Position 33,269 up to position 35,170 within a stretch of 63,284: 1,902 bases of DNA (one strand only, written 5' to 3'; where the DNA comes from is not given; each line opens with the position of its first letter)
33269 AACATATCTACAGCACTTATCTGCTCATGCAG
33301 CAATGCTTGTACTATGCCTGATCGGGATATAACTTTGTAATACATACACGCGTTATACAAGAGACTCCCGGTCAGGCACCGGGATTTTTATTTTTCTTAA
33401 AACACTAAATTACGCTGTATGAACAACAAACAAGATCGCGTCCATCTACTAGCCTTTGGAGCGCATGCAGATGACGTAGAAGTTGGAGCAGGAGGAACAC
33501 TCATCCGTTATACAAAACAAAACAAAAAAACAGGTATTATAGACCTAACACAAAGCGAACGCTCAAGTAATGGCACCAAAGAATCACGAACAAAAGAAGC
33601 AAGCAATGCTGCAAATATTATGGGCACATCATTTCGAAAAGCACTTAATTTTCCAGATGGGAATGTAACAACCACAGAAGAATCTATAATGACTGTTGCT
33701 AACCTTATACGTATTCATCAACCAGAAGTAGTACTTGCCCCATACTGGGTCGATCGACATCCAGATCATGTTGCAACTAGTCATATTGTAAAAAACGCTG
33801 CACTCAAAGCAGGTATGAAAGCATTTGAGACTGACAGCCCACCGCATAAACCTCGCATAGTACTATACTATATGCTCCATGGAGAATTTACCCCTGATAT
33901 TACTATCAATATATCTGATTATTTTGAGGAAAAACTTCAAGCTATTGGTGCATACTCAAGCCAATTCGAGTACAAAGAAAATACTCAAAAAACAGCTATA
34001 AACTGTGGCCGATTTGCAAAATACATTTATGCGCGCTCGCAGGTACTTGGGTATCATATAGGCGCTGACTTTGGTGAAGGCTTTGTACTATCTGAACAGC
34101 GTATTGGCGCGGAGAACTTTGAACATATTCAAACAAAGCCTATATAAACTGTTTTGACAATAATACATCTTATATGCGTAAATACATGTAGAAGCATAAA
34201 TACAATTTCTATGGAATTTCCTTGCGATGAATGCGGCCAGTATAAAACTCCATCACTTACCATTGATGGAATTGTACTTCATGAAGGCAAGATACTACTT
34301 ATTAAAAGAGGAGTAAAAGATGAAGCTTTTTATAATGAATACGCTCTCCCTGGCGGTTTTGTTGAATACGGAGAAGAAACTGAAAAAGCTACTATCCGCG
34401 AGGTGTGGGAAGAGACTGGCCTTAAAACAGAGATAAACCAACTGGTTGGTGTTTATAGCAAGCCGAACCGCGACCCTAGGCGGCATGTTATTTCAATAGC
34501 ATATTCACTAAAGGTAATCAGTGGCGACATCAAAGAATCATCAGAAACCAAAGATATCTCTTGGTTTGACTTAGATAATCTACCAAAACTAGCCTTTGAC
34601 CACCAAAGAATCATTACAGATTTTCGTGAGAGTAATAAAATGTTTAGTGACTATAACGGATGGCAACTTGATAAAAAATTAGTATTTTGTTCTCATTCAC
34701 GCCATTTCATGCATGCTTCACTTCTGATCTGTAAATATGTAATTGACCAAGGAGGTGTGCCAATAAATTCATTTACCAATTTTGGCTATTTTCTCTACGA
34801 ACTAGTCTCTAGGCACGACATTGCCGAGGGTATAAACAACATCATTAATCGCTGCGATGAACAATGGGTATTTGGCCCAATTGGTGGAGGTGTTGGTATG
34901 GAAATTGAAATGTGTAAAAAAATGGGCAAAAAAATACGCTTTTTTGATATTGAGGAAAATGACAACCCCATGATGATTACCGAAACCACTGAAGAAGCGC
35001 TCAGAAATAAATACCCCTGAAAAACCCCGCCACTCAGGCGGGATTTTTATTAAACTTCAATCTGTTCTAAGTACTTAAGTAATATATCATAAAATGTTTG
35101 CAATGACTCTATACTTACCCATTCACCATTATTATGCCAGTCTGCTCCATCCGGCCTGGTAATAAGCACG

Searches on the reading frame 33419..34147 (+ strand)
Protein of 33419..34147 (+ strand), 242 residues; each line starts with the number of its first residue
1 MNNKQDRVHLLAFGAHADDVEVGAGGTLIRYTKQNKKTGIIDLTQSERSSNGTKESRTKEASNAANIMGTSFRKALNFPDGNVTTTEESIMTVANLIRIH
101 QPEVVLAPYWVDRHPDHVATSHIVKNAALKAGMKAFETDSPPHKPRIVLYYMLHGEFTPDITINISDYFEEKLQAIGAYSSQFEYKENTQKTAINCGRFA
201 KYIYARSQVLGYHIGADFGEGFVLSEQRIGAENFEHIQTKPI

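Call 3: search_protein_families(library=pfam, proteins=[window:33419-34147:+], max_evalue=0.1)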
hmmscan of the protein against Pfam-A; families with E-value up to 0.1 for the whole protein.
window:33419-34147:+ (242 aa): 2 families
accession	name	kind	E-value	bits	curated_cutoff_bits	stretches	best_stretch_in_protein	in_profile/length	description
PF02585.22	PIG-L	-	3.6e-24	86.1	28.2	1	11-127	1-128/129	GlcNAc-PI de-N-acetylase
PF14582.11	Metallophos_3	-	0.079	12.7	28.2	0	86-135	195-245/259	Metallophosphoesterase, calcineurin superfamily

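Call 8: search_protein_families(library=ncbifam, proteins=[window:33419-34147:+], max_evalue=0.1)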
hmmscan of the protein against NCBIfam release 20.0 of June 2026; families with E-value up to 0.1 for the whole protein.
window:33419-34147:+ (242 aa): 5 families
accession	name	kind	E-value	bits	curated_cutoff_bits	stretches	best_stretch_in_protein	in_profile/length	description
TIGR04001.1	thiol_BshB1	equivalog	2.1e-77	259.9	182.5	1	8-226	2-222/226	bacillithiol biosynthesis deacetylase BshB1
TIGR04000.1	thiol_BshB2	equivalog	1.2e-08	34.9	195.25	1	9-185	2-187/217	bacillithiol biosynthesis deacetylase BshB2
TIGR03445.1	mycothiol_MshB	equivalog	0.00015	21.7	224.35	0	86-141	108-164/284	N-acetyl-1-D-myo-inositol-2-amino-2-deoxy-alpha-D-glucopyranoside deacetylase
TIGR03446.1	mycothiol_Mca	equivalog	0.00015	21.5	277.15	0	84-176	104-196/283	mycothiol conjugate amidase Mca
NF011494.0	PRK14902.1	equivalog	0.03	13.1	319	1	45-106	194-255/444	16S rRNA (cytosine(967)-C(5))-methyltransferase RsmB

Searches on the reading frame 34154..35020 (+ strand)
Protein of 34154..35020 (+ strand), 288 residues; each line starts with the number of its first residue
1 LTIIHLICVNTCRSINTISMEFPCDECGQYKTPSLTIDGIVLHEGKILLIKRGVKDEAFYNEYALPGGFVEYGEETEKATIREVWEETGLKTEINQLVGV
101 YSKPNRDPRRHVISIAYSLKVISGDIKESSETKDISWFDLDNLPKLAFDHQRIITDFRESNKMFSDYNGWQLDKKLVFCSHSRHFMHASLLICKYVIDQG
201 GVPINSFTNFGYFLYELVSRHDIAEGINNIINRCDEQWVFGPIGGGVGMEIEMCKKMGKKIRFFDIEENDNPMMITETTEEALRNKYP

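Call 3: search_protein_families(library=pfam, proteins=[window:34154-35020:+], max_evalue=0.1)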
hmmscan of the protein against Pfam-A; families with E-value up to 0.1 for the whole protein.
window:34154-35020:+ (288 aa): 4 families
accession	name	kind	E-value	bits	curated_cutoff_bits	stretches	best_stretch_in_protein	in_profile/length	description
PF00293.34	NUDIX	-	1.7e-19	70.6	21.1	1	40-156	8-133/134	NUDIX domain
PF24963.1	DUF7768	-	0.00013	22.6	26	1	192-264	23-98/98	Domain of unknown function (DUF7768)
PF16262.11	DUF4916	-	0.00047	20.2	27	1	104-144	106-145/170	Domain of unknown function (DUF4916)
PF14815.12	NUDIX_4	-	0.0013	18.9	35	1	40-148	4-103/113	NUDIX domain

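Call 8: search_protein_families(library=ncbifam, proteins=[window:34154-35020:+], max_evalue=0.1)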
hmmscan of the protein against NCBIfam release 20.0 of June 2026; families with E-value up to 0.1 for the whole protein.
window:34154-35020:+ (288 aa): 24 families
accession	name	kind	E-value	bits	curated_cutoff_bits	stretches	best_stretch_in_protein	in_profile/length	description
NF003787.0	PRK05379.1-4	equivalog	6e-12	45.2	449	1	30-143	204-324/346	bifunctional nicotinamide-nucleotide adenylyltransferase/Nudix hydroxylase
NF003791.0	PRK05379.2-3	equivalog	2.1e-10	40.3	409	1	30-142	198-317/340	bifunctional nicotinamide-nucleotide adenylyltransferase/Nudix hydroxylase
NF003788.0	PRK05379.1-5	equivalog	2.2e-10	40.3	354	1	30-133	209-316/351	bifunctional nicotinamide-nucleotide adenylyltransferase/Nudix hydroxylase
NF001299.0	PRK00241.1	equivalog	3e-10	40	158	1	24-147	123-242/263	NAD(+) diphosphatase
NF003786.0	PRK05379.1-2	equivalog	6.1e-10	38.8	397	1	30-157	214-351/354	bifunctional nicotinamide-nucleotide adenylyltransferase/Nudix hydroxylase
NF050029.2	TransRepNtr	equivalog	1e-09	38.2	400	1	29-155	16-150/245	ADPR responsive transcriptional repressor NtrR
NF003785.0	PRK05379.1-1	equivalog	5.8e-09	35.6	418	1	30-149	199-326/347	bifunctional nicotinamide-nucleotide adenylyltransferase/Nudix hydroxylase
NF052459.1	OxoGTPPhMutT1Mycb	equivalog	2e-08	33.7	475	1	59-154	27-121/292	8-oxo-(d)GTP phosphatase MutT1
NF041652.1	Nud_hyd_Dein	equivalog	3.2e-08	33.9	200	1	42-125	22-106/152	Nudix hydrolase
TIGR00586.1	mutt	equivalog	5e-08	33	97.9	1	39-143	10-111/129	8-oxo-dGTP diphosphatase MutT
NF006530.0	PRK08999.1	equivalog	5.9e-08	32.1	245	1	40-148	12-117/315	Nudix family hydrolase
TIGR02705.1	nudix_YtkD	equivalog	1.6e-07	31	154.4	1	64-122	48-104/156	RNA deprotection pyrophosphohydrolase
NF008044.0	PRK10776.1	equivalog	2.9e-07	30.4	148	1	39-125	9-93/130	8-oxo-dGTP diphosphatase MutT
NF007834.0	PRK10546.1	equivalog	3.8e-07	30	156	1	39-138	9-104/135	pyrimidine (deoxy)nucleoside triphosphate diphosphatase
NF003790.0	PRK05379.2-2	equivalog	9.9e-07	28.2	403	1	34-157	217-350/354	bifunctional nicotinamide mononucleotide adenylyltransferase/ADP-ribose pyrophosphatase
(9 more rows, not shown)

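Call 92: find_related_loci(query=A5, collection=genome_contigs, flank=10000)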
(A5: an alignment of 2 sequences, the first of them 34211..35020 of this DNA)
Query A5 (269 aa) in genome_contigs; peptide patterns used: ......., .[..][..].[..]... (x = any residue, [..] = any of these).
126 stretches matched a pattern; 1 encode a relative of the query (tblastn E <= 1e-3); 1 distinct loci.
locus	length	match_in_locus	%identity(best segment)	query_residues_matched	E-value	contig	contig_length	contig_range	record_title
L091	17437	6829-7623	72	1-265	7e-139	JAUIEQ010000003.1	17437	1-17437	MAG: bacterium isolate 8_bin.40 NODE_3196_length_17437_cov_0.795841, whole genome shotgun sequence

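Call 96: search_protein_families(library=pfam, proteins=[L091:8025-8732:-, L091:7696-7983:+, L091:5739-6593:+, L091:13204-14202:-], max_evalue=0.01)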
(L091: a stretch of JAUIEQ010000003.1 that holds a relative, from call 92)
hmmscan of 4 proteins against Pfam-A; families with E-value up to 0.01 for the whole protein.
L091:8025-8732:- (235 aa): 2 families
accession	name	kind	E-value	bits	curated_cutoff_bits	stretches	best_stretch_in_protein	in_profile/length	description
PF07722.19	Peptidase_C26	-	6.9e-45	153.9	20.5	1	35-217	39-219/219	Peptidase C26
PF00117.34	GATase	-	7.1e-14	52.4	22.8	1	88-231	59-187/190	Glutamine amidotransferase class-I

L091:7696-7983:+ (95 aa): 0 families

L091:5739-6593:+ (284 aa): 1 family
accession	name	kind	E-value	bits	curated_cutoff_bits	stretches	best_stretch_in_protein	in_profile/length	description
PF02585.22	PIG-L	-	5.3e-20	72.7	28.2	1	52-168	1-128/129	GlcNAc-PI de-N-acetylase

L091:13204-14202:- (332 aa): 1 family
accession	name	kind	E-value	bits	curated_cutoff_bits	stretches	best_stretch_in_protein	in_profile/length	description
PF02811.25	PHP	-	0.00016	22.5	26.4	1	82-213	41-162/164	PHP domain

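Call 99: find_related_loci(query=A6, collection=metagenome_contigs, flank=10000)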
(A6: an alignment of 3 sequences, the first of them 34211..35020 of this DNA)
Query A6 (269 aa) in metagenome_contigs; peptide patterns used: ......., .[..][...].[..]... (x = any residue, [..] = any of these).
170 stretches matched a pattern, but none encodes a relative of the query by tblastn (E <= 1e-3).

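Call 102: search_protein_families(library=ncbifam, proteins=[L091:8025-8732:-], max_evalue=0.001)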
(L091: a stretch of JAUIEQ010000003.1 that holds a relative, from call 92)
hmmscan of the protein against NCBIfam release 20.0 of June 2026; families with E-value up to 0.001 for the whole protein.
L091:8025-8732:- (235 aa): 9 families
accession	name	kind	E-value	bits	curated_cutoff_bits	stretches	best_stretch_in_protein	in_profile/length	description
NF008471.0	PRK11366.1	equivalog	4.4e-16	59.1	266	1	41-219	48-226/254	gamma-glutamyl-gamma-aminobutyrate hydrolase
TIGR00888.1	guaA_Nterm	equivalog_domain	9e-13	48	172.15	1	91-233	60-182/188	glutamine-hydrolyzing GMP synthase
NF001975.0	PRK00758.1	equivalog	9.5e-13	48.2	198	1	43-233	32-180/185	GMP synthase subunit A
NF045546.1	GCDPHdlase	equivalog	6.7e-10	39.4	250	1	27-128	27-120/198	gamma-glutamyl-CDP-amidate hydrolase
NF000848.1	PRK00074.1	equivalog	1.4e-07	30.5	400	1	92-232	61-184/512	glutamine-hydrolyzing GMP synthase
NF005849.0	PRK07765.1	equivalog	1.6e-05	24.3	308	0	84-125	59-100/219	aminodeoxychorismate/anthranilate synthase component II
TIGR01368.1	CPSaseIIsmall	equivalog_domain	8.4e-05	21.7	307.35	0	83-124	228-269/361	glutamine-hydrolyzing carbamoyl-phosphate synthase small subunit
NF003792.0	PRK05380.1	equivalog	0.00064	18.5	308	0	184-232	474-523/534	CTP synthase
NF011201.0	PRK14607.1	equivalog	0.00086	18.1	670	0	181-231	137-185/534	bifunctional anthranilate synthase component II/anthranilate phosphoribosyltransferase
